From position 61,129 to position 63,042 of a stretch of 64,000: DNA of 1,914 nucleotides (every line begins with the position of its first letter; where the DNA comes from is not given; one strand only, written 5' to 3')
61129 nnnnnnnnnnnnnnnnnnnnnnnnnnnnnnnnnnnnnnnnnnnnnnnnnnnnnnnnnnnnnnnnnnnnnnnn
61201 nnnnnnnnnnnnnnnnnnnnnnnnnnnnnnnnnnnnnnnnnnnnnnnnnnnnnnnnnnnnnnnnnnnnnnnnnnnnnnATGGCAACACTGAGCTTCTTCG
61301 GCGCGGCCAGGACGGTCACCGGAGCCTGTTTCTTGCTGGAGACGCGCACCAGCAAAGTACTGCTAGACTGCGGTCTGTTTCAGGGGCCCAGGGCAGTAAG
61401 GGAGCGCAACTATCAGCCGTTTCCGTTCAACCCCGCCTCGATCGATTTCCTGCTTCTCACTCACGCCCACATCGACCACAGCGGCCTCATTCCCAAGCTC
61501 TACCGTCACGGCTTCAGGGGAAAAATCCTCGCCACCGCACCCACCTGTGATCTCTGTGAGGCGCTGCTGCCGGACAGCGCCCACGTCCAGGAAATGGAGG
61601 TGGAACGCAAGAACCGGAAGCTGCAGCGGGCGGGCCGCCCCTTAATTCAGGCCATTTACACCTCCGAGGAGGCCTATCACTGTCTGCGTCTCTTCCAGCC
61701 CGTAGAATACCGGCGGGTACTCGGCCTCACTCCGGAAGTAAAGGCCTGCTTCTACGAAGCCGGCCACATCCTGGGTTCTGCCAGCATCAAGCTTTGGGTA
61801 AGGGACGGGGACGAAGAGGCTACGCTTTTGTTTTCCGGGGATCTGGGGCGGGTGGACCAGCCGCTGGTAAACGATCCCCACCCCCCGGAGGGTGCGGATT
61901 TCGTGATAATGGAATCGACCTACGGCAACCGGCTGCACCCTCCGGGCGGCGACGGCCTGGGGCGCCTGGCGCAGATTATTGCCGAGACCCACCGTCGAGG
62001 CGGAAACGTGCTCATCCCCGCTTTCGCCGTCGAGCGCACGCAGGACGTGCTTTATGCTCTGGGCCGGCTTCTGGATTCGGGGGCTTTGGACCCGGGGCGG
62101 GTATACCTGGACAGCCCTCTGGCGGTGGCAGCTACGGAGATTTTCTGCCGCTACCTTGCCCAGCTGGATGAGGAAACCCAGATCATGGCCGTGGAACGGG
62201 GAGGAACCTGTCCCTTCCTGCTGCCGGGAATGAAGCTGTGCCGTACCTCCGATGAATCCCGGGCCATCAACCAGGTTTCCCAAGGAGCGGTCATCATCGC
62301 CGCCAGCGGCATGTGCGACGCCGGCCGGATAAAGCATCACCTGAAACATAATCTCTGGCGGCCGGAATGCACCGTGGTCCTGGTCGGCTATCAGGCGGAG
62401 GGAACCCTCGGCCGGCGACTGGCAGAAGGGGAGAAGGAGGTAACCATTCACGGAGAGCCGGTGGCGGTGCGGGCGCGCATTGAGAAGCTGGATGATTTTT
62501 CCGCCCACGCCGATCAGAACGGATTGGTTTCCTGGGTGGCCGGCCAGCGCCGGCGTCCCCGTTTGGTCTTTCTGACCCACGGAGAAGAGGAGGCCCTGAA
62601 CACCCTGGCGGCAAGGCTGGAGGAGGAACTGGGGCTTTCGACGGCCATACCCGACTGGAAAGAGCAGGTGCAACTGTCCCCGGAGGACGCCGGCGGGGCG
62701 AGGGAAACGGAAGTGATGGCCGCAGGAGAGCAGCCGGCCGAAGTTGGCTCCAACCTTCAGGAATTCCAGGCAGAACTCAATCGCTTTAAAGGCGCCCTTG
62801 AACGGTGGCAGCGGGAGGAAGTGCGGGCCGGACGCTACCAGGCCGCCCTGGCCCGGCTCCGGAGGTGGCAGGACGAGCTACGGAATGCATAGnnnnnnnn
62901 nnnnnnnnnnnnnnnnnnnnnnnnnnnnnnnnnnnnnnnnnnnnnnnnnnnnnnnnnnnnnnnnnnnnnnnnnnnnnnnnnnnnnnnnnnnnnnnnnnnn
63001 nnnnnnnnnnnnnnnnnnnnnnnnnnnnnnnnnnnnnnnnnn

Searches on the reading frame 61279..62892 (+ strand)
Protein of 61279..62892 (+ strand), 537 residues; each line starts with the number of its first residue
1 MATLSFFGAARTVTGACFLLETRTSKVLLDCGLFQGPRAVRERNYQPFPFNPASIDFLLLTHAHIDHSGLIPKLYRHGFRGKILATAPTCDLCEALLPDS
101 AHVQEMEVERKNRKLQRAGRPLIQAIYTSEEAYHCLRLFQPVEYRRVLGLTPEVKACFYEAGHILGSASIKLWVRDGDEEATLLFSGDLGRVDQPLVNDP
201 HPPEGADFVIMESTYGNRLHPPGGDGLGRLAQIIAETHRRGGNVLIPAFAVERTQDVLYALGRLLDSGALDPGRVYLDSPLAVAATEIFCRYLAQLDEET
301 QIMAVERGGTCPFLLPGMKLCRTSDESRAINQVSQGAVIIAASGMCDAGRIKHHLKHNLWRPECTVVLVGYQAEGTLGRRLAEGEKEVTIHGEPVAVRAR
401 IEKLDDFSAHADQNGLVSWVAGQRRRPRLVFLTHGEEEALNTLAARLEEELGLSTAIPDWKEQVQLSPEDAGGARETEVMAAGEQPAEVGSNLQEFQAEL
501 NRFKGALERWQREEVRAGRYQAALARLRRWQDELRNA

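Call 17: search_protein_families(library=ncbifam, proteins=[window:61279-62892:+])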
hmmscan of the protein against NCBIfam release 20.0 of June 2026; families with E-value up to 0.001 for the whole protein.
window:61279-62892:+ (537 aa): 8 families
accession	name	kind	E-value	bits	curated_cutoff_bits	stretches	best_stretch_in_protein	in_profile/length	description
NF045584.1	cas14_MBL_CASP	equivalog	9.2e-119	397.5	800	1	4-461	3-435/612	type VII CRISPR-associated protein Cas14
TIGR03675.1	arCOG00543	equivalog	3.7e-90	303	580.2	1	3-466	176-630/631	beta-CASP ribonuclease aCPSF1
TIGR04122.1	Xnuc_lig_assoc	equivalog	8.4e-12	44.5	325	1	152-264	76-185/326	ligase-associated DNA damage response exonuclease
NF033105.1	bla_subclass_B3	equivalog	2.6e-07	30.2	240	1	16-77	24-84/257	subclass B3 metallo-beta-lactamase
NF000456.2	blaMSI-1_fam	exception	0.00011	21.6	550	1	16-87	49-118/289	MSI-1 family subclass B3 metallo-beta-lactamase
NF002343.0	PRK01305.1-4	equivalog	0.00029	20.2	267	1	47-140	19-114/256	arginyltransferase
NF033106.1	blaL1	exception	0.00095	18.2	560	0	17-87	61-129/290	L1 family subclass B3 metallo-beta-lactamase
NF002341.0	PRK01305.1-1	equivalog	0.00096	18.9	252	0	61-140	37-117/247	arginyltransferase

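Call 18: find_encoding_contigs(protein=window:61279-62892:+, flank=10000, max_places=6)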
Protein window:61279-62892:+ (537 aa): 2 contigs read that carry it; 2 places shown.
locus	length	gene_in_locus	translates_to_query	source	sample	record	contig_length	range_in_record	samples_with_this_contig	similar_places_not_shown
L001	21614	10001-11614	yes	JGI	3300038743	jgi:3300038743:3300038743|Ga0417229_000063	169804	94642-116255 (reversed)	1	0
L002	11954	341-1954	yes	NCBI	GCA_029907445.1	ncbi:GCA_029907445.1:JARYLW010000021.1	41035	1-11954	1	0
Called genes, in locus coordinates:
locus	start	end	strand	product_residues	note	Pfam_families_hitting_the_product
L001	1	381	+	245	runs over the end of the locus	PF00528:BPD_transp_1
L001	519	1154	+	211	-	PF02129:Peptidase_S15 (weak), PF01738:DLH (weak), PF12146:Hydrolase_4, PF20408:Abhydrolase_11 (weak), PF00561:Abhydrolase_1, PF12697:Abhydrolase_6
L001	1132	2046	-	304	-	PF04055:Radical_SAM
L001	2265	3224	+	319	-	PF00004:AAA, PF17866:AAA_lid_6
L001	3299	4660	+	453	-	PF06838:Met_gamma_lyase, PF01053:Cys_Met_Meta_PP (weak)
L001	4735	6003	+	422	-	PF03447:NAD_binding_3, PF00742:Homoserine_dh, PF01842:ACT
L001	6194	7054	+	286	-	PF00291:PALP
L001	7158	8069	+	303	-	PF00288:GHMP_kinases_N, PF22700:MVD-like_N (faint), PF08544:GHMP_kinases_C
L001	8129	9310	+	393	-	PF00696:AA_kinase, PF01842:ACT, PF22468:ACT_9, PF13840:ACT_7, PF22468:ACT_9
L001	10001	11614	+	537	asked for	PF00753:Lactamase_B, PF12706:Lactamase_B_2 (faint), PF16661:Lactamase_B_6 (weak), PF10996:Beta-Casp, PF07521:RMMBL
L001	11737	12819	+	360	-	PF13439:Glyco_transf_4, PF13579:Glyco_trans_4_4, PF20706:GT4-conflict, PF00534:Glycos_transf_1, PF13692:Glyco_trans_1_4, PF13524:Glyco_trans_1_2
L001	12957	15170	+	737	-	-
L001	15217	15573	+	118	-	PF02675:AdoMet_dc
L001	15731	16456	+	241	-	PF00348:polyprenyl_synt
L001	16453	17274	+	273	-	PF01209:Ubie_methyltran, PF13489:Methyltransf_23, PF13649:Methyltransf_25, PF13847:Methyltransf_31, PF08241:Methyltransf_11, PF08242:Methyltransf_12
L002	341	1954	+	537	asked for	PF00753:Lactamase_B, PF12706:Lactamase_B_2 (faint), PF16661:Lactamase_B_6 (weak), PF10996:Beta-Casp, PF07521:RMMBL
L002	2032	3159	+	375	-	PF13439:Glyco_transf_4, PF13579:Glyco_trans_4_4, PF20706:GT4-conflict, PF00534:Glycos_transf_1, PF13692:Glyco_trans_1_4, PF13524:Glyco_trans_1_2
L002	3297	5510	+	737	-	-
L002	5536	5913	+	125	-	PF02675:AdoMet_dc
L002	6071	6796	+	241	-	PF00348:polyprenyl_synt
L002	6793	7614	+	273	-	PF01209:Ubie_methyltran, PF13489:Methyltransf_23, PF13649:Methyltransf_25, PF13847:Methyltransf_31, PF08241:Methyltransf_11, PF08242:Methyltransf_12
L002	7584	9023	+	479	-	PF20695:UbiD_N, PF01977:UbiD, PF20696:UbiD_C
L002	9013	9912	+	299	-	PF01040:UbiA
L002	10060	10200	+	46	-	-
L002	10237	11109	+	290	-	PF13191:AAA_16 (faint), PF00004:AAA, PF07724:AAA_2, PF07728:AAA_5, PF13401:AAA_22 (weak)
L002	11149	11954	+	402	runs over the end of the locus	PF05762:VWA_CoxE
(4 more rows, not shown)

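Call 41: find_homologous_proteins(query=window:61279-62892:+, max_evalue=1e-100)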
Query window:61279-62892:+ (537 aa): 7711 proteins with E <= 1e-100 among 8000 candidates; the best 120 are listed.
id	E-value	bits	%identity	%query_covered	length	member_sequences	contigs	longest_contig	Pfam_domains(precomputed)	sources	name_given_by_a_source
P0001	0.0e+0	1182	100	97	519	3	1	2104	PF12706.14,PF16661.12,PF07521.18,PF10996.15,PF00753.34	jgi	-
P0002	2.3e-273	926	76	100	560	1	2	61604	PF16661.12,PF07521.18,PF10996.15,PF00753.34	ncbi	ncbi:MAG: MBL fold metallo-hydrolase RNA specificity domain-containing protein [Moorellales bacteriu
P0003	5.5e-261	885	73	99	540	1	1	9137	PF12706.14,PF16661.12,PF07521.18,PF10996.15,PF00753.34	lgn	-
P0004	2.0e-252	857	70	100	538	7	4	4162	PF12706.14,PF16661.12,PF07521.18,PF10996.15,PF00753.34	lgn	-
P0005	7.7e-225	766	62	100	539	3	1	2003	PF16661.12,PF07521.18,PF10996.15,PF00753.34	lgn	-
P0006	1.6e-220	751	69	89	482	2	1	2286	PF07521.18,PF10996.15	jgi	jgi:metallo-beta-lactamase family protein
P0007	3.2e-203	694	58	99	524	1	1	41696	PF12706.14,PF16661.12,PF07521.18,PF10996.15,PF00753.34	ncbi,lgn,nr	ncbi:MAG: MBL fold metallo-hydrolase [Clostridia bacterium]|nr:MAG: MBL fold metallo-hydrolase [Clos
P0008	3.6e-199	681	59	98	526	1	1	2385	PF16661.12,PF07521.18,PF10996.15,PF00753.34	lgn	-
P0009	4.7e-188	644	58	89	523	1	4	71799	PF16661.12,PF07521.18,PF10996.15,PF00753.34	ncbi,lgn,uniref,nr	ncbi:MBL fold metallo-hydrolase RNA specificity domain-containing protein [Calderihabitans maritimus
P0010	7.1e-187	640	58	88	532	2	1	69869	PF16661.12,PF07521.18,PF10996.15,PF00753.34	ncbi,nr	ncbi:metallo-beta-lactamase [Clostridiales bacterium PH28_bin88]|nr:metallo-beta-lactamase [Clostrid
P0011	4.1e-186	638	54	99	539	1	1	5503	PF16661.12,PF23023.2,PF07521.18,PF10996.15,PF00753.34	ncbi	ncbi:MAG: MBL fold metallo-hydrolase RNA specificity domain-containing protein [Bacillota bacterium]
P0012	3.0e-185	635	60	87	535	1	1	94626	PF12706.14,PF23023.2,PF07521.18,PF10996.15,PF00753.34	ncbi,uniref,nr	ncbi:MBL fold metallo-hydrolase RNA specificity domain-containing protein [Moorella sulfitireducens]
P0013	1.1e-184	633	57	87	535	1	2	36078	PF12706.14,PF16661.12,PF23023.2,PF07521.18,PF10996.15,PF00753.34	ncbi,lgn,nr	ncbi:MAG: metallo-beta-lactamase family protein [Clostridia bacterium]|nr:metallo-beta-lactamase fam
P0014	4.0e-184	631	59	87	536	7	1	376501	PF12706.14,PF23023.2,PF07521.18,PF10996.15,PF00753.34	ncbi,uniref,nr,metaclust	ncbi:MBL fold metallo-hydrolase RNA specificity domain-containing protein [Neomoorella mulderi]|unir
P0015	6.6e-183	627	59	87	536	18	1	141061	PF12706.14,PF23023.2,PF07521.18,PF10996.15,PF00753.34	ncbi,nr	ncbi:MAG: metallo-beta-lactamase family protein [Moorella sp. (in: firmicutes)]|nr:metallo-beta-lact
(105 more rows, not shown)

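Call 42: find_encoding_contigs(protein=P0002, flank=4000, max_places=3)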
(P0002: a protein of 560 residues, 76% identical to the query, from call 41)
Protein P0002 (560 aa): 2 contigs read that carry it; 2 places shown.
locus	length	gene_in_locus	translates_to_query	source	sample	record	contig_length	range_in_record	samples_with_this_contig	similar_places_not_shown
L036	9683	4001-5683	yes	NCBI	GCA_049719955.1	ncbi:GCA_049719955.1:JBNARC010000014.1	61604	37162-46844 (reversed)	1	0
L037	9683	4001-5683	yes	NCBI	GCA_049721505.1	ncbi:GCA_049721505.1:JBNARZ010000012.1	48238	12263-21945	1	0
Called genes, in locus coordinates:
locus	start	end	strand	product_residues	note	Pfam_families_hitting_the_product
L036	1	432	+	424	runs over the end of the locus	PF03447:NAD_binding_3, PF00742:Homoserine_dh, PF01842:ACT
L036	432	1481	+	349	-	PF00291:PALP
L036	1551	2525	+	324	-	PF00288:GHMP_kinases_N, PF08544:GHMP_kinases_C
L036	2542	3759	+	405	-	PF00696:AA_kinase, PF01842:ACT, PF22468:ACT_9, PF13840:ACT_7, PF22468:ACT_9, PF01842:ACT (weak)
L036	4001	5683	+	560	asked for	PF00753:Lactamase_B, PF16661:Lactamase_B_6, PF10996:Beta-Casp, PF07521:RMMBL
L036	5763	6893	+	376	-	PF13439:Glyco_transf_4, PF13579:Glyco_trans_4_4, PF20706:GT4-conflict, PF00534:Glycos_transf_1, PF13692:Glyco_trans_1_4, PF13524:Glyco_trans_1_2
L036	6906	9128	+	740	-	-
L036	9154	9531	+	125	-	PF02675:AdoMet_dc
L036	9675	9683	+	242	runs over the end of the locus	PF00348:polyprenyl_synt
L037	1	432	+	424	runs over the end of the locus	PF03447:NAD_binding_3, PF00742:Homoserine_dh, PF01842:ACT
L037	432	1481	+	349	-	PF00291:PALP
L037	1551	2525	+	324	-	PF00288:GHMP_kinases_N, PF08544:GHMP_kinases_C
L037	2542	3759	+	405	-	PF00696:AA_kinase, PF01842:ACT, PF22468:ACT_9, PF13840:ACT_7, PF22468:ACT_9, PF01842:ACT (weak)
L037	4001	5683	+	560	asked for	PF00753:Lactamase_B, PF16661:Lactamase_B_6, PF10996:Beta-Casp, PF07521:RMMBL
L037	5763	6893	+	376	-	PF13439:Glyco_transf_4, PF13579:Glyco_trans_4_4, PF20706:GT4-conflict, PF00534:Glycos_transf_1, PF13692:Glyco_trans_1_4, PF13524:Glyco_trans_1_2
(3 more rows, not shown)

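Call 43: find_encoding_contigs(protein=P0003, flank=4000, max_places=2)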
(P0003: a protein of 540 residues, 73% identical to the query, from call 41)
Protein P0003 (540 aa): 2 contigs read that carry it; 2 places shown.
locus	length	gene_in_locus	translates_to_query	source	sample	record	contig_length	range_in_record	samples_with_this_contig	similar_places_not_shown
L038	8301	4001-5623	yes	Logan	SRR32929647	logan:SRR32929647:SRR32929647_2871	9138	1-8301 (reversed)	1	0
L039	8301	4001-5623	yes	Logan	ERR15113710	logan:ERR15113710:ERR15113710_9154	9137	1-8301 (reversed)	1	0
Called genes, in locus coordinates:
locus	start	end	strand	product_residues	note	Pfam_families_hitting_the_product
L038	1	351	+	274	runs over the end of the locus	PF03705:CheR_N, PF01739:CheR, PF08242:Methyltransf_12 (faint), PF13649:Methyltransf_25 (faint)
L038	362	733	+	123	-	PF00072:Response_reg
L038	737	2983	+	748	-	PF02895:H-kinase_dim, PF02518:HATPase_c, PF01584:CheW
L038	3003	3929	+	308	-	PF01627:Hpt, PF07194:P2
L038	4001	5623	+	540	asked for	PF00753:Lactamase_B, PF12706:Lactamase_B_2 (faint), PF16661:Lactamase_B_6, PF10996:Beta-Casp, PF07521:RMMBL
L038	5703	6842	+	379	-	PF13439:Glyco_transf_4, PF13579:Glyco_trans_4_4, PF20706:GT4-conflict, PF00534:Glycos_transf_1, PF13692:Glyco_trans_1_4, PF13524:Glyco_trans_1_2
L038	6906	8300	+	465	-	?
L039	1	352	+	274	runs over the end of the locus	PF03705:CheR_N, PF01739:CheR, PF08242:Methyltransf_12 (faint), PF13649:Methyltransf_25 (faint)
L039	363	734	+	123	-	PF00072:Response_reg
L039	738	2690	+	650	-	PF02895:H-kinase_dim, PF02518:HATPase_c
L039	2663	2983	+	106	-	PF01584:CheW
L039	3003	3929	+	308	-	PF01627:Hpt, PF07194:P2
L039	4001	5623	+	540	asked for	PF00753:Lactamase_B, PF12706:Lactamase_B_2 (faint), PF16661:Lactamase_B_6, PF10996:Beta-Casp, PF07521:RMMBL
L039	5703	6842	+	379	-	PF13439:Glyco_transf_4, PF13579:Glyco_trans_4_4, PF20706:GT4-conflict, PF00534:Glycos_transf_1, PF13692:Glyco_trans_1_4, PF13524:Glyco_trans_1_2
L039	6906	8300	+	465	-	?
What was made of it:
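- Tried and rejected: The 73% relative has different synteny (call 43).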

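Call 44: find_encoding_contigs(protein=P0004, flank=4000, max_places=4)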
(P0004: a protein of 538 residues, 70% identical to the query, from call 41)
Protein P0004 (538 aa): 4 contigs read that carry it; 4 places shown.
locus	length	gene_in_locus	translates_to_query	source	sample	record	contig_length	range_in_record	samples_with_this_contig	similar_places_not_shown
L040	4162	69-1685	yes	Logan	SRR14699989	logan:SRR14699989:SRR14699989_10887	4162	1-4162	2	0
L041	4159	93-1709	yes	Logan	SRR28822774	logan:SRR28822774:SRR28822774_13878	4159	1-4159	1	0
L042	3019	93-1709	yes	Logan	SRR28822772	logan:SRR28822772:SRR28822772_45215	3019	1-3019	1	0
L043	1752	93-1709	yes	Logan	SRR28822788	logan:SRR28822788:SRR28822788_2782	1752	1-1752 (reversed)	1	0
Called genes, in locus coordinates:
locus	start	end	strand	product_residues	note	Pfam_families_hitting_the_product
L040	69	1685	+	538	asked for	PF00753:Lactamase_B, PF12706:Lactamase_B_2 (faint), PF16661:Lactamase_B_6, PF10996:Beta-Casp, PF07521:RMMBL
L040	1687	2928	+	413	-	PF13439:Glyco_transf_4, PF13579:Glyco_trans_4_4, PF20706:GT4-conflict, PF00534:Glycos_transf_1, PF13692:Glyco_trans_1_4, PF13524:Glyco_trans_1_2 (weak)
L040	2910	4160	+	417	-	?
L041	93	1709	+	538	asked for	PF00753:Lactamase_B, PF12706:Lactamase_B_2 (faint), PF16661:Lactamase_B_6, PF10996:Beta-Casp, PF07521:RMMBL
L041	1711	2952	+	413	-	PF13439:Glyco_transf_4, PF13579:Glyco_trans_4_4, PF20706:GT4-conflict, PF00534:Glycos_transf_1, PF13692:Glyco_trans_1_4, PF13524:Glyco_trans_1_2 (weak)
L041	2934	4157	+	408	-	?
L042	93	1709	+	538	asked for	PF00753:Lactamase_B, PF12706:Lactamase_B_2 (faint), PF16661:Lactamase_B_6, PF10996:Beta-Casp, PF07521:RMMBL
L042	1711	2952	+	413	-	PF13439:Glyco_transf_4, PF13579:Glyco_trans_4_4, PF20706:GT4-conflict, PF00534:Glycos_transf_1, PF13692:Glyco_trans_1_4, PF13524:Glyco_trans_1_2 (weak)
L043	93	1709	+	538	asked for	PF00753:Lactamase_B, PF12706:Lactamase_B_2 (faint), PF16661:Lactamase_B_6, PF10996:Beta-Casp, PF07521:RMMBL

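Call 67: find_encoding_contigs(protein=P0001, flank=3000, max_places=4)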
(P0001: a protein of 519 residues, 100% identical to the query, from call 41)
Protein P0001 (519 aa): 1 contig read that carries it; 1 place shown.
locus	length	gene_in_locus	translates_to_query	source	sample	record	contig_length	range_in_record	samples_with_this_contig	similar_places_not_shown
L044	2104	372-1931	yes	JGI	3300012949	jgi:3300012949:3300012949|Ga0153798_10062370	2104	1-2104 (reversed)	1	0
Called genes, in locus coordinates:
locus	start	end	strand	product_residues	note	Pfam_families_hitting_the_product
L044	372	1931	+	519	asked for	PF00753:Lactamase_B, PF12706:Lactamase_B_2 (weak), PF16661:Lactamase_B_6 (weak), PF10996:Beta-Casp, PF07521:RMMBL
